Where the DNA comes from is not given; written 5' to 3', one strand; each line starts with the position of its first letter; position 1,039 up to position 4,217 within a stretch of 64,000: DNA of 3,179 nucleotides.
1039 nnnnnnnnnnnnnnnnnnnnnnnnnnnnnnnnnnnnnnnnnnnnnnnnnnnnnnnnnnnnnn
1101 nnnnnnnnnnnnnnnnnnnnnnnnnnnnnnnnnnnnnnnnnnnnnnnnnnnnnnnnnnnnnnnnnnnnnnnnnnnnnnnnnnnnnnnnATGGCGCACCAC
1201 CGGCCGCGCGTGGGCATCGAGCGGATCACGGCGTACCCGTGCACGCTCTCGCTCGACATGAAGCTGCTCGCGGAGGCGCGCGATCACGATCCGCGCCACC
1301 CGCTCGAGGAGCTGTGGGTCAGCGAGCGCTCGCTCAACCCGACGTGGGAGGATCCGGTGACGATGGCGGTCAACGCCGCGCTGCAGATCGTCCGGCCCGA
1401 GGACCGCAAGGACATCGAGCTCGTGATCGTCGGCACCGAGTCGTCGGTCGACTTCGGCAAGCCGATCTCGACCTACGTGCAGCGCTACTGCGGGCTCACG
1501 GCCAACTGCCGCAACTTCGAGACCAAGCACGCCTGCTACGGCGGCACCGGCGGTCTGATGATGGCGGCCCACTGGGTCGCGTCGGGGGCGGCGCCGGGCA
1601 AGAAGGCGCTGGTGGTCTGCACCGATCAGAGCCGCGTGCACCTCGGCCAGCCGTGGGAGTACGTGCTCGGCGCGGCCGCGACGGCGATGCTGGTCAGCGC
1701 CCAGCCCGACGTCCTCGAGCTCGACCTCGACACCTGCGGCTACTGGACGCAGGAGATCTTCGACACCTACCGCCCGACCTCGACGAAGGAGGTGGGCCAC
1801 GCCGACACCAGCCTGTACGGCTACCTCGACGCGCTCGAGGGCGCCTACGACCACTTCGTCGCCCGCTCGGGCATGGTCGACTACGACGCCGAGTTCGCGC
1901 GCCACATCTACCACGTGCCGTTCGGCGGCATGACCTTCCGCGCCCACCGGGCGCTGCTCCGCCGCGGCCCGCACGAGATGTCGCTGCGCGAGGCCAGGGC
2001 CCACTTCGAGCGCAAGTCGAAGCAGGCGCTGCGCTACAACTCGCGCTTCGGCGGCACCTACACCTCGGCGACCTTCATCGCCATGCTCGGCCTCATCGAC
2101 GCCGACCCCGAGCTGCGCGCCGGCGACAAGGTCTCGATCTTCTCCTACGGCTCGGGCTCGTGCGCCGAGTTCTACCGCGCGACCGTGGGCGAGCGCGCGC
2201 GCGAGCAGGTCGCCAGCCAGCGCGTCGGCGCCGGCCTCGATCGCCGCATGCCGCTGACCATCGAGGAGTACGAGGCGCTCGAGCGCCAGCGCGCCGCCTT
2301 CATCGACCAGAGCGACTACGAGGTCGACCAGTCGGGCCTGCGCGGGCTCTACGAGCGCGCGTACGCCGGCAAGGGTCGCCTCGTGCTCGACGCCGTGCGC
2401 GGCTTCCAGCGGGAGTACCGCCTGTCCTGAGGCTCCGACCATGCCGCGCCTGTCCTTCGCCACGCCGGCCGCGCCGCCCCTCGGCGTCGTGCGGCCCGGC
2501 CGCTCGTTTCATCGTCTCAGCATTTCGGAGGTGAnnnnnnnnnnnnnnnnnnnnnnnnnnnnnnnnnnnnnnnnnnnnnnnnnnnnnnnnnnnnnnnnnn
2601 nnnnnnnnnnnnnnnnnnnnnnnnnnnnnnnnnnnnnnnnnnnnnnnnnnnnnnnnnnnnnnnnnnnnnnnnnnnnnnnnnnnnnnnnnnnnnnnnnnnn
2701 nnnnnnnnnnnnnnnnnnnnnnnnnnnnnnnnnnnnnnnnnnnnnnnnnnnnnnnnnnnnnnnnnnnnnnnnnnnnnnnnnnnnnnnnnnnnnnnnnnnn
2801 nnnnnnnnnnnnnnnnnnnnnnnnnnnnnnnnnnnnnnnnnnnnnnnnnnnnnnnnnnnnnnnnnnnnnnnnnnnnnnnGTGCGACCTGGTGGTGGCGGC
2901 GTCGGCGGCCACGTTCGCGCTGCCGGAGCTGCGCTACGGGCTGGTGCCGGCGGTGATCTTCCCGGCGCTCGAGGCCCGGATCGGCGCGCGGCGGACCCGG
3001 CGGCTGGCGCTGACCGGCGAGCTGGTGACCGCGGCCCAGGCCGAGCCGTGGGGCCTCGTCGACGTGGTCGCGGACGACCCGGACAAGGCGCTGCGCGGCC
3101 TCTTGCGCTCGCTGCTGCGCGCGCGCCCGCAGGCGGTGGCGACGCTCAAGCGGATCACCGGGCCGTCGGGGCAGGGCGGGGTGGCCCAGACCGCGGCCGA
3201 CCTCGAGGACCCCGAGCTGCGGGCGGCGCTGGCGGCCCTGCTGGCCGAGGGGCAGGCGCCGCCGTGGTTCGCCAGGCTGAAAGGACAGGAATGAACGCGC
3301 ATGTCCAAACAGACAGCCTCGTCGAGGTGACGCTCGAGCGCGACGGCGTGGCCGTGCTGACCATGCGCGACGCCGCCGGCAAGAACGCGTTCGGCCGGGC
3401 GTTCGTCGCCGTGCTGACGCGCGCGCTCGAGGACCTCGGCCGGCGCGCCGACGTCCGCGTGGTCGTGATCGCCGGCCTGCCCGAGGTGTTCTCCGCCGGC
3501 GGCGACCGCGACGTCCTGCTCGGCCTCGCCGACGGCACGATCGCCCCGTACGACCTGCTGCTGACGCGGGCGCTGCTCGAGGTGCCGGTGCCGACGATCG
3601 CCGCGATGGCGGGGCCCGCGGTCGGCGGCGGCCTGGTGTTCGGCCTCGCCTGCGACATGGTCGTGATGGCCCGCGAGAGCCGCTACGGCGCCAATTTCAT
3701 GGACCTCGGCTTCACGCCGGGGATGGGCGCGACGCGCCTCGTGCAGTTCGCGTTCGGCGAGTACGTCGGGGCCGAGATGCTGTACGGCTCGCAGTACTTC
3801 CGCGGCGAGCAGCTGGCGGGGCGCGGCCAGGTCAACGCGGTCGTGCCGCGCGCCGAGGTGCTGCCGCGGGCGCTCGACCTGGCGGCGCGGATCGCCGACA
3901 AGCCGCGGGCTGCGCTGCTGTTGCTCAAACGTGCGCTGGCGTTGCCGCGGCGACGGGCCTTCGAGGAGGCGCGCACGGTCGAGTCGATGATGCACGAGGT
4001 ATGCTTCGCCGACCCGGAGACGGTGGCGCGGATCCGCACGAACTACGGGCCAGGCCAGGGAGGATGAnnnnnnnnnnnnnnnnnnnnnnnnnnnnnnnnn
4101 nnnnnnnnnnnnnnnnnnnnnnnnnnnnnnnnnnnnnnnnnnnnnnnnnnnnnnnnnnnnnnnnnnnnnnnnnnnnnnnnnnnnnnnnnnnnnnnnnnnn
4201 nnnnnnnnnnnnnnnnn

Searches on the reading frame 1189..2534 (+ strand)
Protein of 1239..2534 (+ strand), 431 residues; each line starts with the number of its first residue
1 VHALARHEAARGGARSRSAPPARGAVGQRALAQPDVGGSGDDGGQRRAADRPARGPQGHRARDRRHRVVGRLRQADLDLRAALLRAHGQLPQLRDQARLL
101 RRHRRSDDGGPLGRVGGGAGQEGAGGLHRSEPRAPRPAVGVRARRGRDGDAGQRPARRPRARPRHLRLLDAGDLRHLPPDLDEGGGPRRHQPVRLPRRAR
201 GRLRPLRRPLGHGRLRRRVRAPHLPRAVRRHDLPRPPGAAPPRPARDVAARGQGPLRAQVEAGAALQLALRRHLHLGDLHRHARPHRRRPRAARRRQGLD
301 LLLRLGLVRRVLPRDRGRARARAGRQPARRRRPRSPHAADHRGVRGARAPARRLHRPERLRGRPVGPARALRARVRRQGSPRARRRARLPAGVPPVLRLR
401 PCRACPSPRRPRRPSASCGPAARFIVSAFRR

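Call 9: search_protein_families(library=pfam, proteins=[window:1239-2534:+], max_evalue=0.01)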
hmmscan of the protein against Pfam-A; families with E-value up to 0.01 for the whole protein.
window:1239-2534:+ (431 aa): 0 families

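Call 11: search_protein_families(library=ncbifam, proteins=[window:1189-2430:+], max_evalue=0.001)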
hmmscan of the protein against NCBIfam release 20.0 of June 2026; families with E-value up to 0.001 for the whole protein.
window:1189-2430:+ (413 aa): 10 families
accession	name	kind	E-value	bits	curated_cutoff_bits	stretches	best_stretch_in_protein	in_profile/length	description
TIGR01835.1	HMG-CoA-S_prok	equivalog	6.5e-76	255.6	360.35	1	8-369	1-353/382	hydroxymethylglutaryl-CoA synthase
NF041302.1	HMG_CoAsyn_Halo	equivalog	8.2e-41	140.4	800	2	7-254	3-256/443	hydroxymethylglutaryl-CoA synthase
NF003274.0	PRK04262.1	equivalog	1.1e-29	103.6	244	1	16-342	11-317/347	hydroxymethylglutaryl-CoA synthase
TIGR01833.1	HMG-CoA-S_euk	equivalog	1.8e-29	103.1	286.2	2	72-229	71-230/457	hydroxymethylglutaryl-CoA synthase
TIGR00748.1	HMG_CoA_syn_Arc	equivalog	5e-19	68.7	353.35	1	13-340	7-314/345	hydroxymethylglutaryl-CoA synthase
NF006829.0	PRK09352.1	subfamily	2.4e-09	36.6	249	1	44-177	41-179/322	beta-ketoacyl-ACP synthase 3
TIGR00747.1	fabH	subfamily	6.9e-07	28.6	292.1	1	47-148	42-142/322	beta-ketoacyl-ACP synthase III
NF006720.0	PRK09258.1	equivalog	8.8e-05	21.9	285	1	54-149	62-154/338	3-oxoacyl-ACP synthase III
NF005703.0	PRK07515.1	equivalog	0.0004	19.4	304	1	58-172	98-213/373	beta-ketoacyl-ACP synthase III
NF009519.0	PRK12880.1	equivalog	0.00089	18.7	436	0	60-147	67-150/353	beta-ketoacyl-ACP synthase III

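Call 61: search_solved_structures(query=window:1189-2427:+, max_evalue=1e-20)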
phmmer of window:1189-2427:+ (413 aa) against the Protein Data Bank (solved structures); distinct sequences matched with E-value up to 1e-20: 20.
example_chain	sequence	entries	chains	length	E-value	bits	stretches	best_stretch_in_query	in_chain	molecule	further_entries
5kp5_A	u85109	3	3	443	3.8e-80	273.4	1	6-411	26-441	CurD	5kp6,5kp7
5kp8_A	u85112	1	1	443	9.5e-79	268.8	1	6-411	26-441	CurD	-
4yxq_A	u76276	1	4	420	1.8e-69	238.2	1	8-411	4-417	Polyketide biosynthesis 3-hydroxy-3-methylglutaryl-ACP synthase PksG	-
4yxt_A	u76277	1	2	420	1.2e-68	235.5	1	8-411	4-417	Polyketide biosynthesis 3-hydroxy-3-methylglutaryl-ACP synthase PksG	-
4yxv_A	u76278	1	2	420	3.3e-68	234.1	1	8-411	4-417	Polyketide biosynthesis 3-hydroxy-3-methylglutaryl-ACP synthase PksG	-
5hwp_A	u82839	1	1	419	1.6e-66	228.5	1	3-366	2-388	Hydroxymethylglutaryl-CoA synthase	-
5hwo_A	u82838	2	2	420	1.6e-66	228.5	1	3-366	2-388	Hydroxymethylglutaryl-CoA synthase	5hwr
8s81_A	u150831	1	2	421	6.6e-66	226.5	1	7-410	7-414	HMG-CoA synthase-like protein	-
5hwq_A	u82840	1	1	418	1.1e-65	225.8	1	6-366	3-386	Hydroxymethylglutaryl-CoA synthase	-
3v4n_A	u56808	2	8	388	1e-53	186.3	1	7-368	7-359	HMG-CoA synthase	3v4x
1ysl_A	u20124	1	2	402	2.2e-53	185.2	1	7-368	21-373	HMG-CoA synthase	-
1x9e_A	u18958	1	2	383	3.4e-53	184.6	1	8-368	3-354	HMG-CoA synthase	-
1tvz_A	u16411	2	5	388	6.2e-53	183.8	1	8-367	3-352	3-hydroxy-3-methylglutaryl-CoA synthase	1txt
1xpk_A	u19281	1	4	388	6.2e-53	183.8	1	8-367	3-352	3-hydroxy-3-methylglutaryl CoA synthase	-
1xpl_A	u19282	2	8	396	6.6e-53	183.7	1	8-367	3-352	3-hydroxy-3-methylglutaryl CoA synthase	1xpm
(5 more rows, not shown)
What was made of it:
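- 1189..2430 (+): HMG-ACP synthase (PKS-type HMGS). Best PDB hits are CurD 3.8e-80 and PksG 1.8e-69 (call 61).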

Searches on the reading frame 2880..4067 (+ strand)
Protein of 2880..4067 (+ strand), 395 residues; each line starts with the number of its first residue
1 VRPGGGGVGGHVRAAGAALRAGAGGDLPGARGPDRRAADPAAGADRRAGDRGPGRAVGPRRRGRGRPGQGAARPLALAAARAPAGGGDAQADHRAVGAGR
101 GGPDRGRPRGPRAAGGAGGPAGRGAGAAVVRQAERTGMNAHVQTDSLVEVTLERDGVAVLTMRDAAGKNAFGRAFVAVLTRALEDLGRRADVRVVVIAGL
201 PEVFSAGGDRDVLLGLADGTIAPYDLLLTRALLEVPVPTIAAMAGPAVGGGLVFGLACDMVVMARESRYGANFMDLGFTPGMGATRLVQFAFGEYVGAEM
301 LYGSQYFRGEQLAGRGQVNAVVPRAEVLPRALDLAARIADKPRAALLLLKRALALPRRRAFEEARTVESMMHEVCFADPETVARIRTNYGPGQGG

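Call 9: search_protein_families(library=pfam, proteins=[window:2880-4067:+], max_evalue=0.01)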
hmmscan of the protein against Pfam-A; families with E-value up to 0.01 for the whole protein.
window:2880-4067:+ (395 aa): 2 families
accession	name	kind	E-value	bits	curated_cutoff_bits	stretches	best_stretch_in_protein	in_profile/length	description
PF00378.25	ECH_1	-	1e-45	156.5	27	1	155-377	4-229/251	Enoyl-CoA hydratase/isomerase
PF16113.10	ECH_2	-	1.6e-09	38.2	27.2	1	159-329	3-179/335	Enoyl-CoA hydratase/isomerase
